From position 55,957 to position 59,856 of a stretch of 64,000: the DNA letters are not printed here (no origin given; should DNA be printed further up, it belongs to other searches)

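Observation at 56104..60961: Ser/Thr kinase, STAND ATPase, TPR, GAF and sigma-54 activator encoded as one frameshift-split 1600-aa gene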

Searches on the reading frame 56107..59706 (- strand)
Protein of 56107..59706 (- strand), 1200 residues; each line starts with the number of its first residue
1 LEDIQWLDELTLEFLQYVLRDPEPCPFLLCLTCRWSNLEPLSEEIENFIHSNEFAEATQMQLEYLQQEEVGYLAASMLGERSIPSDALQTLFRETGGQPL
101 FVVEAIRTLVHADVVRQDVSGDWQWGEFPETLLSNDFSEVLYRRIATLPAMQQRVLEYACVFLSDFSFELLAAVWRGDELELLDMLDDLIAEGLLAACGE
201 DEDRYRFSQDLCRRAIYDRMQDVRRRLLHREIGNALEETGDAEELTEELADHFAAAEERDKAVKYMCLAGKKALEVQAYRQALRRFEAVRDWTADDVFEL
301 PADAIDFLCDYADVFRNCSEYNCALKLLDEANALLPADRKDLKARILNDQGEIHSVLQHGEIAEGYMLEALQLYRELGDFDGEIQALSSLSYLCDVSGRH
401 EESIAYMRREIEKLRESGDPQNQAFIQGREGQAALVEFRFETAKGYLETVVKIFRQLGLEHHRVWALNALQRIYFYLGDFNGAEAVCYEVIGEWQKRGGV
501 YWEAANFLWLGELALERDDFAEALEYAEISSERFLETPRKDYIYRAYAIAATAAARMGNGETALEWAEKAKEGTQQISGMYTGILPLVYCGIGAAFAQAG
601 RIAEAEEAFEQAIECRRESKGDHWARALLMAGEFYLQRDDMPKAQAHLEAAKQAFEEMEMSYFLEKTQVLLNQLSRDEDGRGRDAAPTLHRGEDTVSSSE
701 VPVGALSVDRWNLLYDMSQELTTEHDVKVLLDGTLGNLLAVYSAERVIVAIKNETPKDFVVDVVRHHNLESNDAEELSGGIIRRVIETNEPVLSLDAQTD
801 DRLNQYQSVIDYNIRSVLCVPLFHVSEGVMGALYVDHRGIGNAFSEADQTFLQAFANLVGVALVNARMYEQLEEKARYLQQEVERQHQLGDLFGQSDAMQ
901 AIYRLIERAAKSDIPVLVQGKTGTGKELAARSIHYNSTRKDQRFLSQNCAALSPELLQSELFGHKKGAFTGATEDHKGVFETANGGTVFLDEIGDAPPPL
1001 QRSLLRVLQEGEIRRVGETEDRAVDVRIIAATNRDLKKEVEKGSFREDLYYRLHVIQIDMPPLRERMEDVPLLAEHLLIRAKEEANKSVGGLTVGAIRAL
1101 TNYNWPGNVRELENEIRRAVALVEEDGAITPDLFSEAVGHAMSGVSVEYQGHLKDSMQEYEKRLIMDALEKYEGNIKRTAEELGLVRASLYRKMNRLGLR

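Call 52: search_protein_representatives(protein=window:56107-59706:-)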
Query: 1200 residues. Proteins with E-value up to 0.001 (for the whole library): 257102; up to 1e-10: 171223; up to 1e-30: 85790. The best 150 are listed.
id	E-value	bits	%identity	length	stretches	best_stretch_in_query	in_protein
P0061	0.0e+00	2151.1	82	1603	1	1-1200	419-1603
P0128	2.1e-268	910.1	42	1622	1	1-1200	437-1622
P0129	5.1e-242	822.7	40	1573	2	710-1198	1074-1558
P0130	3.4e-233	793.5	40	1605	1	1-1200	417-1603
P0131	2.0e-216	737.9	38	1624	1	1-1196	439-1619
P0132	3.2e-199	681.0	44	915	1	297-1199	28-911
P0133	1.3e-165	569.7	40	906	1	303-1199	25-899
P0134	3.2e-155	535.3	32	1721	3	344-1199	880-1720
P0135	1.7e-147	509.7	41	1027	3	889-1190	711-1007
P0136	4.3e-146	505.0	44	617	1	593-1200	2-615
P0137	1.7e-141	489.8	42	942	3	872-1132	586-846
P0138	1.8e-139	483.1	41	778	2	867-1200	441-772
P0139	6.9e-139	481.2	32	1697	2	348-1198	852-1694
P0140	1.1e-138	480.5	33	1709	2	359-1196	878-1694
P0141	4.1e-137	475.3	32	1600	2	728-1199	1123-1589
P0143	9.4e-135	467.5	33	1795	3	622-1197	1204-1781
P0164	6.7e-122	424.9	30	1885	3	869-1199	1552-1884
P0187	5.7e-117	408.6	31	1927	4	873-1200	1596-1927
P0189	9.1e-117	407.9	36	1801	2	593-1196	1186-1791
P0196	8.1e-115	401.5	34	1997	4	714-1199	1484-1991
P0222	4.3e-111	389.1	29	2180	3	694-1196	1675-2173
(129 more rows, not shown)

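Call 54: list_cluster_members(proteins=[P0128, P0131, P0134, P0139, P0143, P0164, P0187, P0196, P0222, P0189])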
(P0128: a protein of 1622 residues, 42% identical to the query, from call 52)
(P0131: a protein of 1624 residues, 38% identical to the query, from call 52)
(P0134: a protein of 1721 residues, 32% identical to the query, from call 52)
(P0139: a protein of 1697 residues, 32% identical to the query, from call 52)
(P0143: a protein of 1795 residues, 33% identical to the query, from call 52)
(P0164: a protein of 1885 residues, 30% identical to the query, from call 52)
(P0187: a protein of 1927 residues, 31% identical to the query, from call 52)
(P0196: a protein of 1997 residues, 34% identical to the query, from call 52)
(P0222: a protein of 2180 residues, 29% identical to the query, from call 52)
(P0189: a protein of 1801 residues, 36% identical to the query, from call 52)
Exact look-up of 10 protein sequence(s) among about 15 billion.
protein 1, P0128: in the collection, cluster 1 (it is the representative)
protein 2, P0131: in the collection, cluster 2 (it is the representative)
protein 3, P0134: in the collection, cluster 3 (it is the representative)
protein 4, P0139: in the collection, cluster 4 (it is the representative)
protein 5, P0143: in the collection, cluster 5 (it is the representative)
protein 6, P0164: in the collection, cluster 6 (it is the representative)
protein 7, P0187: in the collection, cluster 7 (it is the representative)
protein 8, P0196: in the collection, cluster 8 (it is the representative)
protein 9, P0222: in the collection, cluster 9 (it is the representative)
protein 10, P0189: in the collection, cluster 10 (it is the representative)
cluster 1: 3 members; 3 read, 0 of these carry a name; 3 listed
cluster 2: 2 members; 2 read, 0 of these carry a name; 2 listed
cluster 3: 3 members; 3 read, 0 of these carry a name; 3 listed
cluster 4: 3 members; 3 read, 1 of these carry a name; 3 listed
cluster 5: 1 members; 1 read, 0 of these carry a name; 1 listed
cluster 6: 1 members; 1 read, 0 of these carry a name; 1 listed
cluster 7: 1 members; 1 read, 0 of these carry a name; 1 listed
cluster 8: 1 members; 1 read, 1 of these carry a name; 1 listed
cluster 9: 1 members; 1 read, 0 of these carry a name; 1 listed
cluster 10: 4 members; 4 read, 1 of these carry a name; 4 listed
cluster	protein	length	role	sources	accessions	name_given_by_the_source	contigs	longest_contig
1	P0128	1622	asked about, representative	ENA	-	-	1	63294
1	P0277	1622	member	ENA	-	-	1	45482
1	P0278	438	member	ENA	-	-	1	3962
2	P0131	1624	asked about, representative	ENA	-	-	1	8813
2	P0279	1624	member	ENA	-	-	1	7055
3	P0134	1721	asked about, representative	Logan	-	-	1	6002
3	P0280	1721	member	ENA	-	-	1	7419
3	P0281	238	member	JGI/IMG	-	-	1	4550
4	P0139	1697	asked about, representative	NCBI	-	-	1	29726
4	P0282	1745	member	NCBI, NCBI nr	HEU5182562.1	MAG TPA: sigma 54-interacting transcriptional regulator [Candidatus Polarisedimenticolia ... | sigma 54-interacting transcriptional regulator [Candidatus Polarisedimenticolia bacterium]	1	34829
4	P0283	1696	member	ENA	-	-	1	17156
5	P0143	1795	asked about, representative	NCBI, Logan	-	-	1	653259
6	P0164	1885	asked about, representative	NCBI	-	-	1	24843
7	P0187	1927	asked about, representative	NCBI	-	-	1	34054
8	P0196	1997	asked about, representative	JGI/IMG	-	transcriptional regulator with GAF, ATPase, and Fis domain/tetratricopeptide (TPR) repeat ...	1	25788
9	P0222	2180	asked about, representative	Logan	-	-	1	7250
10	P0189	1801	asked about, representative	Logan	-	-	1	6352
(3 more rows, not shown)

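Call 55: find_encoding_contigs(protein=P0128, flank=5000, max_places=2)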
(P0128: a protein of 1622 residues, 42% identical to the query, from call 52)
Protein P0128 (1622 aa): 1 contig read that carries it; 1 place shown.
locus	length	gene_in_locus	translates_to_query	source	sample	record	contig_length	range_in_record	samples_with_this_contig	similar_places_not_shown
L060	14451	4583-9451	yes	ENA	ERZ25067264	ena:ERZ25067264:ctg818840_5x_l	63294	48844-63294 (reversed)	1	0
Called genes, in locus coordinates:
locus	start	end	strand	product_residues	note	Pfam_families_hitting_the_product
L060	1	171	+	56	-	?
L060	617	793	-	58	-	-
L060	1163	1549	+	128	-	-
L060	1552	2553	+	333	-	PF00535:Glycos_transf_2, PF10111:Glyco_tranf_2_2, PF13641:Glyco_tranf_2_3, PF13632:Glyco_trans_2_3 (weak)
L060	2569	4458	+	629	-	PF00496:SBP_bac_5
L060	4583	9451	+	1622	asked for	PF00069:Pkinase, PF07714:PK_Tyr_Ser-Thr, PF13191:AAA_16, PF01590:GAF, PF13185:GAF_2, PF13492:GAF_3, PF00158:Sigma54_activat, PF14532:Sigma54_activ_2, +10 more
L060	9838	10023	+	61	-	-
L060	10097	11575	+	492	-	PF05402:PqqD, PF04055:Radical_SAM, PF13353:Fer4_12 (weak)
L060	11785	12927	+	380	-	PF13439:Glyco_transf_4, PF13579:Glyco_trans_4_4, PF00534:Glycos_transf_1, PF13692:Glyco_trans_1_4, PF13524:Glyco_trans_1_2 (faint)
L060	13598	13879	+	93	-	-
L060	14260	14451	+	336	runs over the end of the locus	-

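Call 56: find_encoding_contigs(protein=P0143, flank=5000, max_places=2)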
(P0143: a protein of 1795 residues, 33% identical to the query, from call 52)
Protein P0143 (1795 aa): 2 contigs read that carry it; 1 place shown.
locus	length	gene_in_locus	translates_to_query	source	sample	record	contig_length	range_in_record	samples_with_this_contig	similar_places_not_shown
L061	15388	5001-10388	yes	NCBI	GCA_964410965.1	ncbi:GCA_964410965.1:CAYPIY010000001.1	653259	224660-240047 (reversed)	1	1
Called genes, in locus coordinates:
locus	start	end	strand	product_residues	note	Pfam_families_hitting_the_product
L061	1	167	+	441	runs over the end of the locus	-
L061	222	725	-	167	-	PF13419:HAD_2, PF00702:Hydrolase, PF13242:Hydrolase_like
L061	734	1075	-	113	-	PF00989:PAS (weak), PF13426:PAS_9 (weak)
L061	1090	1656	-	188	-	PF05235:CHAD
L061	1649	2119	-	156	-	PF05235:CHAD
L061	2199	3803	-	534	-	-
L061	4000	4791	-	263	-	PF00106:adh_short, PF08659:KR, PF13561:adh_short_C2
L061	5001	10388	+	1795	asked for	PF00069:Pkinase, PF07714:PK_Tyr_Ser-Thr, PF13191:AAA_16, PF13424:TPR_12, PF17874:TPR_MalT, PF13374:TPR_10, PF13424:TPR_12, PF17874:TPR_MalT, +23 more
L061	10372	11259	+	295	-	-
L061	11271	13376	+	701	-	PF06514:PsbU (faint), PF12836:HHH_3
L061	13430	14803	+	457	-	PF00209:SNF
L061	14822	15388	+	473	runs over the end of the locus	PF01235:Na_Ala_symp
